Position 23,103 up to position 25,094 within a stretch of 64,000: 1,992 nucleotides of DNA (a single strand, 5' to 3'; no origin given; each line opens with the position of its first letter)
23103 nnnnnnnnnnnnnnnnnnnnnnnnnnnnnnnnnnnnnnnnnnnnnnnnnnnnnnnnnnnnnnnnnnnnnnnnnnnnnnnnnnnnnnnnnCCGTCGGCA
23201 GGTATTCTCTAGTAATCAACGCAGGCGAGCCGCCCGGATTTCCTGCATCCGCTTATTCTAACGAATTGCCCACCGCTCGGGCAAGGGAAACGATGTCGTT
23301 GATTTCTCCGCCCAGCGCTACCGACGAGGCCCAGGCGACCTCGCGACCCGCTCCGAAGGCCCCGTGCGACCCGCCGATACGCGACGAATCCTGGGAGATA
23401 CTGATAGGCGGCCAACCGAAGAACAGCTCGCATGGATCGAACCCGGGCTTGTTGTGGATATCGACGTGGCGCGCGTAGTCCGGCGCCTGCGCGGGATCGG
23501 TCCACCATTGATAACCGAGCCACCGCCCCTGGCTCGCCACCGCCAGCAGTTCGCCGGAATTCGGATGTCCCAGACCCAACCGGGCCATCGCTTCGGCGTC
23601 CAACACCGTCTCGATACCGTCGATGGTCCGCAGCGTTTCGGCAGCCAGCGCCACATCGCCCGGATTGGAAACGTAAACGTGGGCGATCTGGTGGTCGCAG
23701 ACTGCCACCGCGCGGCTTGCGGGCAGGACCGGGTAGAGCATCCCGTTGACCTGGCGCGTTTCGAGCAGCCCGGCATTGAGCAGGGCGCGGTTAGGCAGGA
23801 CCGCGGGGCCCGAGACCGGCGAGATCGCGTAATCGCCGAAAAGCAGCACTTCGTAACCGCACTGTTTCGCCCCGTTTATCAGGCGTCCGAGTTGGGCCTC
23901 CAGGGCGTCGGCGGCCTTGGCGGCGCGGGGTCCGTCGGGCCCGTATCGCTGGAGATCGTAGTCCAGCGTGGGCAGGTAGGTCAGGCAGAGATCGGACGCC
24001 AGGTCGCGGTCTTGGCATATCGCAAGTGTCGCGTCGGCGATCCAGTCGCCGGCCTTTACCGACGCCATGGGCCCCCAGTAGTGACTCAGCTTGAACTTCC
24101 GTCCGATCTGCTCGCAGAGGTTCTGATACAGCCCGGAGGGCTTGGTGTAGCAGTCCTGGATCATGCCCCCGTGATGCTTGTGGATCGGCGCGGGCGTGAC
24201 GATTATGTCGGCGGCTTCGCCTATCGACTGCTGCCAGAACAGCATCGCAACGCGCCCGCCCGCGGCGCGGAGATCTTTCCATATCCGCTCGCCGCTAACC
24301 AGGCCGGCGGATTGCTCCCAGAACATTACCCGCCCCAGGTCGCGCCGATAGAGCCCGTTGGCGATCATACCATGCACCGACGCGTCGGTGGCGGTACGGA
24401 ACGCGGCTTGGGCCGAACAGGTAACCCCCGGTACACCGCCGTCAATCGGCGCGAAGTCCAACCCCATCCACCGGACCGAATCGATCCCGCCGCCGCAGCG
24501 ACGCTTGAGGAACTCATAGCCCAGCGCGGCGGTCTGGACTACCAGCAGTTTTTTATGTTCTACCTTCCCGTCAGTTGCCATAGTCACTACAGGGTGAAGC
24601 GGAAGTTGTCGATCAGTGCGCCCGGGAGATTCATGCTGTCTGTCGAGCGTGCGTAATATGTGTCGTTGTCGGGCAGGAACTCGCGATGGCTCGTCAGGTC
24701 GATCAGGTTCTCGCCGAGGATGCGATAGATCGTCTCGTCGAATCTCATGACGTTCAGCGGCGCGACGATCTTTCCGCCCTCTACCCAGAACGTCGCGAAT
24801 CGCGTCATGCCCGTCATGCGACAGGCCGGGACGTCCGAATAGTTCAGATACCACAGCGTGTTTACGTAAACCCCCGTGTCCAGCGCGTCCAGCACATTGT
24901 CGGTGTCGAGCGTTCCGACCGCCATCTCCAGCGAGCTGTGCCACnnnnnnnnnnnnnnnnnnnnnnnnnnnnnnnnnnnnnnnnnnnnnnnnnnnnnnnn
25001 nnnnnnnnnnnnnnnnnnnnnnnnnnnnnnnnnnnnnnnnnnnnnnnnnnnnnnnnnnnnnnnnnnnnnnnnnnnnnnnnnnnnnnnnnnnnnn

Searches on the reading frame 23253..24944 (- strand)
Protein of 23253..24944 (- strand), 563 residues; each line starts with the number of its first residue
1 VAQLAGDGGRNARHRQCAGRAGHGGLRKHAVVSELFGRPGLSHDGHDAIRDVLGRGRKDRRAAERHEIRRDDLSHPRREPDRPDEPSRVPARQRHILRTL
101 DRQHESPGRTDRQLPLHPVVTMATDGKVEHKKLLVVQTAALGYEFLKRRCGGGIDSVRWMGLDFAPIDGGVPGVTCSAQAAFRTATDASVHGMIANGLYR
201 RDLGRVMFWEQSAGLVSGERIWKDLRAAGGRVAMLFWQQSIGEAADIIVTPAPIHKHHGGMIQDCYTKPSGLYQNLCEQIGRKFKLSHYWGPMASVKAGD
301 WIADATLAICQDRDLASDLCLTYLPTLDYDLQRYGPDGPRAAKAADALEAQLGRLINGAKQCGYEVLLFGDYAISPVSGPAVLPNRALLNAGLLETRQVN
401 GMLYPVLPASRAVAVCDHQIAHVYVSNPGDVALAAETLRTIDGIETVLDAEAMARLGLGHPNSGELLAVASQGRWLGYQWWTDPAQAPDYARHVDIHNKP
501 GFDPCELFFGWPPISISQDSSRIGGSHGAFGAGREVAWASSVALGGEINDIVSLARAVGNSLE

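Call 87: search_protein_families(library=pfam, proteins=[window:23253-24944:-], max_evalue=0.001)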
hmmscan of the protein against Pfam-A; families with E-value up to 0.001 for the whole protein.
window:23253-24944:- (563 aa): 1 family
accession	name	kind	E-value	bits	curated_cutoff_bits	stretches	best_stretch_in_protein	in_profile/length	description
PF01663.27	Phosphodiest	-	1.4e-31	110.8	23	1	167-503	36-342/342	Type I phosphodiesterase / nucleotide pyrophosphatase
